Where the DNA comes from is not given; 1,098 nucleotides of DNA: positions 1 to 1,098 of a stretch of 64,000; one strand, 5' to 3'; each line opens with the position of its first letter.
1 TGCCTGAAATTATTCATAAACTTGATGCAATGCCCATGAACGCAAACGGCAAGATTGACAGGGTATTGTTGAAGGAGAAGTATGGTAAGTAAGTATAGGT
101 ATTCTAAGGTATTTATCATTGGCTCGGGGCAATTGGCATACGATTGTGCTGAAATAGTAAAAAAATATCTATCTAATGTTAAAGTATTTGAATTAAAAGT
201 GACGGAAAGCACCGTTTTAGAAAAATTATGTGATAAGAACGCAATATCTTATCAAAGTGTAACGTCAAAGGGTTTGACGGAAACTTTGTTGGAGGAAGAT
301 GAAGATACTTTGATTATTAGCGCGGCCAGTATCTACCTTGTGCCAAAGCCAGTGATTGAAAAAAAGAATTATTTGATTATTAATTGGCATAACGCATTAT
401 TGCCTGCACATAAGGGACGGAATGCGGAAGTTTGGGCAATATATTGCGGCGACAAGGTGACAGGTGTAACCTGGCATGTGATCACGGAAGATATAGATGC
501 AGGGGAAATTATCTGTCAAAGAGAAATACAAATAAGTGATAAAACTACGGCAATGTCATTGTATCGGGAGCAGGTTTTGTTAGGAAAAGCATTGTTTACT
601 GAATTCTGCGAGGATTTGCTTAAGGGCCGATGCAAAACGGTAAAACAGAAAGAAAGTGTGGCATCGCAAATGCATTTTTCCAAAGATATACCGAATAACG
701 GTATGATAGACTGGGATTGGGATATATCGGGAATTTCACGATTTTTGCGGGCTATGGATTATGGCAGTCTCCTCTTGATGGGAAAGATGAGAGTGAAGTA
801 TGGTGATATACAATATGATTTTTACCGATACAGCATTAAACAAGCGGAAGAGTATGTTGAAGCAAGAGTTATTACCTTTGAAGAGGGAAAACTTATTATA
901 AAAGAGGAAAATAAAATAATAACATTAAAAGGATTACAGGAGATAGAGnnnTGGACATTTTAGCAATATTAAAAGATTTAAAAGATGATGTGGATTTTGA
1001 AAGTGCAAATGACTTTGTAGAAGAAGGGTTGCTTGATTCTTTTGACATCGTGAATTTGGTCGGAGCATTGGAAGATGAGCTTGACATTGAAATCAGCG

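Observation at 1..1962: Dissociated NRPS-like A-F-T module with an AAC(3)-family transferase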

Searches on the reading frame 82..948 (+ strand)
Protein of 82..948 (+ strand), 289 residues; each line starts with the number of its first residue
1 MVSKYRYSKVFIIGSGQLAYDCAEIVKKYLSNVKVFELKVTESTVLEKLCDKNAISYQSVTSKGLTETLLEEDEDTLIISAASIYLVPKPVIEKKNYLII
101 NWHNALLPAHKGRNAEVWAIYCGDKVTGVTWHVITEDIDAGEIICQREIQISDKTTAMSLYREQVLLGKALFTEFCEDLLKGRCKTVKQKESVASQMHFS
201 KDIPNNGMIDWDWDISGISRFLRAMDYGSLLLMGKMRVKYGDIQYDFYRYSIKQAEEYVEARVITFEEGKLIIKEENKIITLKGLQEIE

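Call 3: search_protein_families(library=pfam, proteins=[window:82-948:+], max_evalue=0.01)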
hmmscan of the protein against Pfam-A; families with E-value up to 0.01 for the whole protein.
window:82-948:+ (289 aa): 3 families
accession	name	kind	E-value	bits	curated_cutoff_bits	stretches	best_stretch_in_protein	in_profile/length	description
PF00551.24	Formyl_trans_N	-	4e-20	72.7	26.1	1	47-163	53-168/181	Formyl transferase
PF01262.27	AlaDh_PNT_C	-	0.0011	18.9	23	1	7-90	28-108/214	Alanine dehydrogenase/PNT, C-terminal domain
PF02911.23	Formyl_trans_C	-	0.005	17.4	21.1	0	204-287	4-84/100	Formyl transferase, C-terminal domain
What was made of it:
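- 82..951 (+): Stand-alone two-domain formyltransferase (F, 289 aa). It is the proposed N-alpha-formylase of the carrier-bound aminoacyl group. Formyl_trans_N 4e-20 (call 3).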

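Call 4: search_protein_families(library=ncbifam, proteins=[window:82-948:+], max_evalue=0.01)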
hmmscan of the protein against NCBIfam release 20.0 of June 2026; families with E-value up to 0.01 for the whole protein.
window:82-948:+ (289 aa): 7 families
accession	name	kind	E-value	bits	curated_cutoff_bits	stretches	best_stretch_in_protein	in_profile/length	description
NF005998.1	PRK08125.1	equivalog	2.8e-22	78.9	777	1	86-225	87-224/649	bifunctional UDP-4-amino-4-deoxy-L-arabinose formyltransferase/UDP-glucuronic acid oxidase ArnA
TIGR00460.1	fmt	equivalog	3.9e-21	75.5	201.5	1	65-286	70-288/315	methionyl-tRNA formyltransferase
NF005414.0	PRK06988.1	equivalog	4.7e-17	61.9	316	1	70-225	73-226/311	formyltransferase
TIGR00639.1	PurN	equivalog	5.1e-16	58.8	150.1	1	40-159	46-164/192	phosphoribosylglycinamide formyltransferase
NF005755.0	PRK07579.1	equivalog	8.4e-12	45.4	238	1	10-212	4-198/245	dTDP-4-amino-4,6-dideoxyglucose formyltransferase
NF004684.0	PRK06027.1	subfamily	3.3e-11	43.4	223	1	67-164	158-260/286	formyltetrahydrofolate deformylase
TIGR00655.1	PurU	equivalog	8.7e-11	41.9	285.95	1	68-164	154-250/280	formyltetrahydrofolate deformylase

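Call 27: search_solved_structures(query=window:82-948:+, show_alignments=3, max_evalue=0.001)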
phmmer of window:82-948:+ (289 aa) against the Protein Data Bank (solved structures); distinct sequences matched with E-value up to 0.001: 75 (the best 60 are shown).
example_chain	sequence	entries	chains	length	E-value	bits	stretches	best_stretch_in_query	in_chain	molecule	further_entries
5vys_A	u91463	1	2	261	1.5e-16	63.9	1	77-227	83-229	Gdp-mannose 4,6-dehydratase / gdp-4-amino-4,6-dideoxy-d-mannose formyltransferase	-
5vyr_A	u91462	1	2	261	1.5e-16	63.9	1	77-227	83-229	Gdp-mannose 4,6-dehydratase / gdp-4-amino-4,6-dideoxy-d-mannose formyltransferase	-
5vyt_A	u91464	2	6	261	2.1e-16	63.4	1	77-227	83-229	Gdp-mannose 4,6-dehydratase / gdp-4-amino-4,6-dideoxy-d-mannose formyltransferase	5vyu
4iqf_A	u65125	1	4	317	1.6e-14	57.3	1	68-212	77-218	Methionyl-tRNA formyltransferase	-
8gjh_A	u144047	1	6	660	2.7e-14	56.5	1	100-225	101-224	Bifunctional polymyxin resistance protein ArnA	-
5jnf_C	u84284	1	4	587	4.4e-14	55.8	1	76-202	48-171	Linear gramicidin synthase subunit A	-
6ulz_A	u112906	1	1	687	5.4e-14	55.5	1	76-202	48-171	Linear gramicidin synthase subunit A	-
5es6_A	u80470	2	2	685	5.7e-14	55.5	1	76-202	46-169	Linear gramicidin synthase subunit A | Linear gramicidin synthetase subunit A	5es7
5es5_A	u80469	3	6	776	6.6e-14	55.2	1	76-202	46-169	Linear gramicidin synthetase subunit A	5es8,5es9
6mfx_A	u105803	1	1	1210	8.6e-14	54.9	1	75-202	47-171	Linear gramicidin synthase subunit A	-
6mfw_A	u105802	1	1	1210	1.2e-13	54.4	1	76-202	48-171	Linear gramicidin synthase subunit A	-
6mfy_A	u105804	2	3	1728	1.8e-13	53.8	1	76-202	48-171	Linear gramicidin synthase subunit A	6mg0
9be3_A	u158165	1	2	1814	1.9e-13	53.7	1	76-202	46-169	Linear gramicidin synthase subunit A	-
9meh_A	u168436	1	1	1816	1.9e-13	53.7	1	76-202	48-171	Linear gramicidin synthase subunit A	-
9be4_A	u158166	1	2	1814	1.9e-13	53.7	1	76-202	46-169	Linear gramicidin synthase subunit A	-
6ci2_A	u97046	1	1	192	5.2e-11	45.7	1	77-192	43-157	formyltransferase PseJ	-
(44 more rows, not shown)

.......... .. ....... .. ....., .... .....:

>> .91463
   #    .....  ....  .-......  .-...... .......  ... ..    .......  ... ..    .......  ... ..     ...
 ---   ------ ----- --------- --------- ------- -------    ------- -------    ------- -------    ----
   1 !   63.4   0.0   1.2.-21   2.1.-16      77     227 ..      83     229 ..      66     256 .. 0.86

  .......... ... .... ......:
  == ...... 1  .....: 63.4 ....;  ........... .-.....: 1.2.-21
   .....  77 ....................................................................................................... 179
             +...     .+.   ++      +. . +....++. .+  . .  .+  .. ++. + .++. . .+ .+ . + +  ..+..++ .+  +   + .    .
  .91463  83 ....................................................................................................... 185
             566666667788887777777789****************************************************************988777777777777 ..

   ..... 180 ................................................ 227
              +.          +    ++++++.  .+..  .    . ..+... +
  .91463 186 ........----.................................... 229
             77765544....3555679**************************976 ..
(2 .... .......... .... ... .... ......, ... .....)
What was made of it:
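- Closest known: PseH / PseJ step of pseudaminic acid biosynthesis. Same: PseJ is a solved formyltransferase (6ci2), which F matches at 5e-11 (call 27).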

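Call 64: find_homologous_proteins(query=window:82-948:+, max_evalue=1e-10)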
Query window:82-948:+ (289 aa): 95 proteins with E <= 1e-10 among 619 candidates.
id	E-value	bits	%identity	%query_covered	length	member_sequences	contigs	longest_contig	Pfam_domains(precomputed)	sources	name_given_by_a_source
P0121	1.7e-171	587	92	100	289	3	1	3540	PF00551.25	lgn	-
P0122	1.3e-150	519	80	100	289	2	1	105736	PF00551.25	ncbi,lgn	-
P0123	3.9e-150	517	80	100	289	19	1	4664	PF00551.25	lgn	-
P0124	6.6e-146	503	78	100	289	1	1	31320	PF00551.25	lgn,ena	-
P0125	9.9e-143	493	75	100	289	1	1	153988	PF00551.25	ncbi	-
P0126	2.2e-114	400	64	100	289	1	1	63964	PF00551.25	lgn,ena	-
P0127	1.4e-113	397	63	100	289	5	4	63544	PF00551.25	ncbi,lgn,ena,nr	ncbi:MAG: hypothetical protein IJ336_10860 [Lachnospiraceae bacterium]|nr:hypothetical protein [Lach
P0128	6.4e-109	382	59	100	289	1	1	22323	PF00551.25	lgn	-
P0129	3.4e-105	369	57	98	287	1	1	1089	PF00551.25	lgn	-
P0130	5.6e-105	369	58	98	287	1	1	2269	PF00551.25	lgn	-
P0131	1.2e-102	361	57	99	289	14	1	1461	PF00551.25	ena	-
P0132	2.3e-101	357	57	98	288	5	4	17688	PF00551.25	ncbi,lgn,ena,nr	ncbi:MAG: hypothetical protein IJX63_02435 [Lachnospiraceae bacterium]|nr:hypothetical protein [Lach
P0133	1.4e-100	354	56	98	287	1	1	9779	PF00551.25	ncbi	-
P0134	4.2e-99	350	55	98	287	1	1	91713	PF00551.25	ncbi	-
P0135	1.4e-97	345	55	98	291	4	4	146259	PF00551.25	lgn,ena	-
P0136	4.5e-96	340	56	99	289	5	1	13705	PF00551.25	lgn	-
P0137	9.6e-95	335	54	99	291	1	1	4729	PF00551.25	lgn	-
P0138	1.8e-94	334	53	98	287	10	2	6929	PF00551.25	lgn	-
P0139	2.5e-94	334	54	99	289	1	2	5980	PF00551.25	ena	-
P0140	6.5e-93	329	51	99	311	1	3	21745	PF00551.25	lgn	-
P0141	5.6e-92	326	53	100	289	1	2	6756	PF00551.25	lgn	-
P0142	3.4e-91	324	51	98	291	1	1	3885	PF00551.25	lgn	-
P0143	1.4e-89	318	52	98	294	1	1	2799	PF00551.25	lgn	-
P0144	1.2e-87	312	51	99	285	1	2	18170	PF00551.25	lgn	-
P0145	1.4e-87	312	49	100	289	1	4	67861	PF00551.25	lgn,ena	-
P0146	5.7e-87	310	49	100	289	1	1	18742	PF00551.25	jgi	-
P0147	8.7e-85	303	49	100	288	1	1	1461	PF00551.25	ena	-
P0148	9.6e-84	299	48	100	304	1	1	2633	PF00551.25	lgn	-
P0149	2.1e-83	298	49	100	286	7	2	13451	PF00551.25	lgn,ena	-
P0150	3.7e-83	297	47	98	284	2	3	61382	PF00551.25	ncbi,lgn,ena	-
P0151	6.0e-83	297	48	99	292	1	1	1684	PF00551.25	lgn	-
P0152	1.3e-81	292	49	98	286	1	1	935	PF00551.25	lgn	-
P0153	2.4e-81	291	46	99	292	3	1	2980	PF00551.25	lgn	-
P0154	7.6e-81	290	49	99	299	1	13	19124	PF00551.25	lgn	-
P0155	8.1e-81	290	45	99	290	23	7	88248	PF00551.25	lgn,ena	-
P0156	3.8e-80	287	50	100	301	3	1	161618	PF00551.25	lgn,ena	-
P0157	1.3e-79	286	48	100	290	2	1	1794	PF00551.25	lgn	-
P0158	2.3e-79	285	45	99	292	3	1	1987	PF00551.25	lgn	-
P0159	3.9e-79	284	46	99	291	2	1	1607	PF00551.25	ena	-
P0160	4.0e-79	284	47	99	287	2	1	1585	PF00551.25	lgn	-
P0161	1.4e-78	282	47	99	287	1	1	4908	PF00551.25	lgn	-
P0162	3.9e-78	281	74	61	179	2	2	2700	PF00551.25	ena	-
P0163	5.2e-78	280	49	99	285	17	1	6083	PF00551.25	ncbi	-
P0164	1.6e-77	279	52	88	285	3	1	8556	PF00551.25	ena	-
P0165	1.3e-76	276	44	100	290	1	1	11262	PF00551.25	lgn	-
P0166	1.7e-76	275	44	99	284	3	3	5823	PF00551.25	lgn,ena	-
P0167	1.9e-76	275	47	99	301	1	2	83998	PF00551.25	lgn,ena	-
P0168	6.2e-76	274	45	99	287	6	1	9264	PF00551.25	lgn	-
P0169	8.4e-76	273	46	96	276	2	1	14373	PF00551.25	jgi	-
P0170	1.2e-75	273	46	86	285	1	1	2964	PF00551.25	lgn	-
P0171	1.3e-75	273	47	88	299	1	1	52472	PF00551.25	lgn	-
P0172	2.1e-75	272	45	98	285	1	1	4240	PF00551.25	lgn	-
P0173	2.8e-75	271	46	98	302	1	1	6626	PF00551.25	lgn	-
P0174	3.1e-75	271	45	99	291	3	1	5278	PF00551.25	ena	-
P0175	6.1e-75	270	47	98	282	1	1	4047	PF00551.25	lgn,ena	-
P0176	9.6e-75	270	46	99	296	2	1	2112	PF00551.25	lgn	-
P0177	1.4e-74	269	44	99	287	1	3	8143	PF00551.25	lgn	-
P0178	1.4e-74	269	44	99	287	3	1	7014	PF00551.25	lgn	-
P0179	1.9e-74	269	44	98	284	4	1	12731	PF00551.25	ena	-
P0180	1.1e-73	266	43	99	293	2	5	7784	PF00551.25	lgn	-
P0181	3.1e-72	261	42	99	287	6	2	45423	PF00551.25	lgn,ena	-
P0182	4.3e-72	261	44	93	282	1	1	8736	PF00551.25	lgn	-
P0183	2.5e-71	258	42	97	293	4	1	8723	PF00551.25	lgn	-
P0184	1.1e-70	256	43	94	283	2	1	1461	PF00551.25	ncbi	-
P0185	1.5e-70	256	44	93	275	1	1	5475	PF00551.25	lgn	-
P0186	8.7e-69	250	51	78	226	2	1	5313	PF00551.25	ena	-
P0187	1.1e-67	246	40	99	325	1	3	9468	PF00551.25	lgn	-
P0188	5.3e-67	244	43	97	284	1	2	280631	PF00551.25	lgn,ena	-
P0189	2.0e-66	242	44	96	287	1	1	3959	PF00551.25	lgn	-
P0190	9.6e-58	214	40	96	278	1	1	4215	PF00551.25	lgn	-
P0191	1.9e-56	210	39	98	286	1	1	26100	PF00551.25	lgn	-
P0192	2.1e-56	210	42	83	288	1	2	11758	PF00551.25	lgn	-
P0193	4.6e-53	199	38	98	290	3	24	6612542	PF00551.25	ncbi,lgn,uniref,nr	ncbi:hypothetical protein M5W83_15045 [Paenibacillus thiaminolyticus]|uniref:phosphoribosylglycinami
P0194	3.6e-52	196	39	98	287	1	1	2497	PF00551.25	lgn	-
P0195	3.5e-50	189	37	98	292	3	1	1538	PF00551.25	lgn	-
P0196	4.1e-50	189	37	98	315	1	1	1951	PF00551.25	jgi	jgi:methionyl-tRNA formyltransferase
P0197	2.0e-49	187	41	72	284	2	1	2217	PF00551.25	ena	-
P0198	4.8e-48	182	40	80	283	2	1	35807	PF00551.25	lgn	-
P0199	1.3e-47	181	37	86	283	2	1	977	PF00551.25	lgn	-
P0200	1.4e-47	181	37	91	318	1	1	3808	PF00551.25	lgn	-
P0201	4.8e-47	179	37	96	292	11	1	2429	PF00551.25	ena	-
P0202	2.2e-46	177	39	87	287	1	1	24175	PF00551.25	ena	-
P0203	1.7e-44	170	35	98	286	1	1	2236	PF00551.25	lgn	-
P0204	1.8e-43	167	35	97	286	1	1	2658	PF00551.25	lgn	-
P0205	4.8e-43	166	36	98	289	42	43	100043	PF00551.25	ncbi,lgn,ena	-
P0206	1.6e-42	164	36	98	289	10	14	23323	PF00551.25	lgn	-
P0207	1.9e-42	164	34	98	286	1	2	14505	PF00551.25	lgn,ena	-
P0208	6.3e-42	162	34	98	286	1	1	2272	PF00551.25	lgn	-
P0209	9.5e-42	161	33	98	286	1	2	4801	PF00551.25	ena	-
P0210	1.6e-41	161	36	98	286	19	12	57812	PF00551.25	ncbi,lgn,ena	-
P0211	1.9e-41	160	35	98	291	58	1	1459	PF00551.25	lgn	-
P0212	1.3e-40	158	34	98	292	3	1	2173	PF00551.25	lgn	-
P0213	2.1e-39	154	35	98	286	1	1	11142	PF00551.25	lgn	-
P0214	3.6e-28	117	35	80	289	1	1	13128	PF00551.25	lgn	-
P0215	2.8e-11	61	26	81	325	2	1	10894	PF00551.25,PF02911.24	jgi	jgi:methionyl-tRNA formyltransferase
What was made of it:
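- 82..951 (+): It belongs to a discrete family of 95 stand-alone homologs (call 64).
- On NRPS F domain (LgrA type): All 95 homologs are stand-alone (call 64).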

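Call 65: find_encoding_contigs(protein=P0193, flank=10000, max_places=2)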
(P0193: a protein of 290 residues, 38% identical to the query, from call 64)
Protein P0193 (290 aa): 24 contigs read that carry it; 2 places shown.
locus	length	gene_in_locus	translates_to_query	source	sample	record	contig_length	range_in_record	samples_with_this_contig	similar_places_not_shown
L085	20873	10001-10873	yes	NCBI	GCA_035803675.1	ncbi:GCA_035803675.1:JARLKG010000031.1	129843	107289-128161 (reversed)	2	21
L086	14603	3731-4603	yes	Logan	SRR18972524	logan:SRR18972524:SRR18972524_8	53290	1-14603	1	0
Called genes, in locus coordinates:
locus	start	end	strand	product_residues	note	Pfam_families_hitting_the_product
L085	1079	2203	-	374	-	-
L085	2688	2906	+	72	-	PF00550:PP-binding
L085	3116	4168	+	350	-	PF08545:ACP_syn_III, PF08541:ACP_syn_III_C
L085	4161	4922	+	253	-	PF00106:adh_short, PF08659:KR, PF01370:Epimerase (faint), PF13561:adh_short_C2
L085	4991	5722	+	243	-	PF00106:adh_short, PF08659:KR, PF13561:adh_short_C2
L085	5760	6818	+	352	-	PF08545:ACP_syn_III, PF08541:ACP_syn_III_C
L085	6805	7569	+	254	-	PF00106:adh_short, PF08659:KR, PF13561:adh_short_C2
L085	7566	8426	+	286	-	PF02522:Antibiotic_NAT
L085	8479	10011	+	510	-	PF00501:AMP-binding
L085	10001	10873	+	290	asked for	PF00551:Formyl_trans_N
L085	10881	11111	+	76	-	-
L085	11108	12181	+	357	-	PF08545:ACP_syn_III, PF08541:ACP_syn_III_C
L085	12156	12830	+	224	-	PF23023:Anti-Pycsar_Apyc1 (faint), PF00753:Lactamase_B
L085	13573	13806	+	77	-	-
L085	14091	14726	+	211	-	PF03167:UDG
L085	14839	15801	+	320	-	PF08279:HTH_11, PF13280:WYL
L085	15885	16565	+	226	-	PF01965:DJ-1_PfpI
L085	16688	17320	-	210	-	PF04116:FA_hydroxylase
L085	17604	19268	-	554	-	PF07732:Cu-oxidase_3 (weak), PF07731:Cu-oxidase_2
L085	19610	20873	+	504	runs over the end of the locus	PF01266:DAO, PF06039:Mqo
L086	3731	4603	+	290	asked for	PF00551:Formyl_trans_N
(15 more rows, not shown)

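Call 66: find_encoding_contigs(protein=P0205, flank=10000, max_places=2)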
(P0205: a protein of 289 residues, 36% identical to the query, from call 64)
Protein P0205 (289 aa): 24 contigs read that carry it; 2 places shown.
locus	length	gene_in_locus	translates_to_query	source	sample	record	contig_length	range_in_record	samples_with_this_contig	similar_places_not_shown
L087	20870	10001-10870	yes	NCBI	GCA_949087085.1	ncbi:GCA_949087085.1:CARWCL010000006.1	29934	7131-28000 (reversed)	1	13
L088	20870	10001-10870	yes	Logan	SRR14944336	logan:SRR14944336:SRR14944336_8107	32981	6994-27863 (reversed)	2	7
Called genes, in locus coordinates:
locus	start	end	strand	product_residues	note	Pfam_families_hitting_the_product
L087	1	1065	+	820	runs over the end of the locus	PF00535:Glycos_transf_2, PF10111:Glyco_tranf_2_2, PF13641:Glyco_tranf_2_3, PF00535:Glycos_transf_2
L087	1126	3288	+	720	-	PF02353:CMAS (weak), PF13489:Methyltransf_23 (weak), PF08241:Methyltransf_11 (faint), PF08242:Methyltransf_12 (weak)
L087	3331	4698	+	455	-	PF02397:Bac_transf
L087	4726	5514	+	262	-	PF00535:Glycos_transf_2, PF10111:Glyco_tranf_2_2, PF13641:Glyco_tranf_2_3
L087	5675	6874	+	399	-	PF04464:Glyphos_transf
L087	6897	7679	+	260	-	-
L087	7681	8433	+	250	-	PF02463:SMC_N (faint), PF13476:AAA_23 (faint), PF13555:AAA_29 (weak), PF00005:ABC_tran, PF13304:AAA_21 (weak)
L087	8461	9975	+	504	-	PF00501:AMP-binding, PF13193:AMP-binding_C (faint)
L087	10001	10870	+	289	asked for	PF00551:Formyl_trans_N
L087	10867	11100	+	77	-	PF00550:PP-binding (weak)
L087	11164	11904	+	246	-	-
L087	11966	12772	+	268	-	PF03062:MBOAT (weak)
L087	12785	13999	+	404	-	-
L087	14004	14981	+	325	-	PF17101:Stealth_CR1 (weak), PF11380:Stealth_CR2, PF17103:Stealth_CR4 (weak)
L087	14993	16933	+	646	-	PF04464:Glyphos_transf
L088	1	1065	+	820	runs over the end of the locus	PF00535:Glycos_transf_2, PF10111:Glyco_tranf_2_2, PF13641:Glyco_tranf_2_3, PF00535:Glycos_transf_2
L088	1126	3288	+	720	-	PF02353:CMAS (weak), PF13489:Methyltransf_23 (weak), PF08241:Methyltransf_11 (faint), PF08242:Methyltransf_12 (weak)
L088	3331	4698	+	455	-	PF02397:Bac_transf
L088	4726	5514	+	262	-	PF00535:Glycos_transf_2, PF10111:Glyco_tranf_2_2, PF13641:Glyco_tranf_2_3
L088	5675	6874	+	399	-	PF04464:Glyphos_transf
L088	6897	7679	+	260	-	-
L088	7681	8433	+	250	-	PF02463:SMC_N (faint), PF13476:AAA_23 (faint), PF13555:AAA_29 (weak), PF00005:ABC_tran, PF13304:AAA_21 (weak)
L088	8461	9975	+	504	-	PF00501:AMP-binding, PF13193:AMP-binding_C (faint)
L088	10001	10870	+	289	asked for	PF00551:Formyl_trans_N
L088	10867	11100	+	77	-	PF00550:PP-binding (weak)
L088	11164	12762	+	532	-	PF03062:MBOAT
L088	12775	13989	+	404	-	-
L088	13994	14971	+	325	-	PF17101:Stealth_CR1 (weak), PF11380:Stealth_CR2, PF17103:Stealth_CR4 (weak)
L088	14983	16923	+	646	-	PF04464:Glyphos_transf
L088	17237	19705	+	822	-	PF05048:NosD (weak), PF13229:Beta_helix, PF05048:NosD, PF13229:Beta_helix, PF05048:NosD, PF13229:Beta_helix, PF05048:NosD, PF13229:Beta_helix (weak)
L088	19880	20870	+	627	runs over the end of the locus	PF00535:Glycos_transf_2, PF10111:Glyco_tranf_2_2, PF13641:Glyco_tranf_2_3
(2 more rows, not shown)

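Call 68: find_encoding_contigs(protein=P0210, flank=8000, max_places=2)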
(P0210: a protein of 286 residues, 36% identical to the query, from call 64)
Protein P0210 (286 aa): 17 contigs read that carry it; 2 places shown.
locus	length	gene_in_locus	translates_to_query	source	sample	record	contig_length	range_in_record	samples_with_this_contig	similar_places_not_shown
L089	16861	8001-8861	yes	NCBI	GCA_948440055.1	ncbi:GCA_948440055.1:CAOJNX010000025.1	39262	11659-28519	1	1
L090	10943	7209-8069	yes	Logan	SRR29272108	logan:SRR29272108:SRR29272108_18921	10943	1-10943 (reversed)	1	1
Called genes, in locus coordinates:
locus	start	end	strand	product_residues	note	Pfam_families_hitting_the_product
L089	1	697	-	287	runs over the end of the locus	PF02517:Rce1-like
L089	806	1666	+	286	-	PF13302:Acetyltransf_3, PF00583:Acetyltransf_1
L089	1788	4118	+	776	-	PF13328:HD_4, PF01966:HD, PF04607:RelA_SpoT, PF02824:TGS, PF19296:RelA_AH, PF28438:RelA_RIS, PF01842:ACT (weak), PF13291:ACT_4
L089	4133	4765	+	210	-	PF00753:Lactamase_B, PF12706:Lactamase_B_2 (weak)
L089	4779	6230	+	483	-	PF04055:Radical_SAM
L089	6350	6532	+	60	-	-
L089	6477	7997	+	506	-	PF00501:AMP-binding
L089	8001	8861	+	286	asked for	PF00551:Formyl_trans_N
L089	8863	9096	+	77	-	PF00550:PP-binding (faint)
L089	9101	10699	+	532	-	PF03062:MBOAT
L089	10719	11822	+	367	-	-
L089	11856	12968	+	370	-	-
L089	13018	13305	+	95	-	PF04365:BrnT_toxin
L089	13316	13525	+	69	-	PF12441:CopG_antitoxin (weak), PF14384:BrnA_antitoxin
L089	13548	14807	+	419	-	PF13393:tRNA-synt_His, PF00587:tRNA-synt_2b (faint)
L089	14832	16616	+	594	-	PF01336:tRNA_anti-codon, PF00152:tRNA-synt_2, PF02938:GAD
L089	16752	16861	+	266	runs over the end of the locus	PF01520:Amidase_3, PF05036:SPOR (faint)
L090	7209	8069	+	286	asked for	PF00551:Formyl_trans_N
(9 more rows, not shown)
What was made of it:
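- Closest known: DltA/DltC/DltB/DltD D-alanylation of teichoic acids. Same: Sister loci of the F family really are Dlt-like, reading A-F-PP-MBOAT (calls 66, 68).
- Downstream partners vary: MBOAT in 18 loci (Dlt-like operons, calls 66, 68), KASIII in 15, AAC3 in 7.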
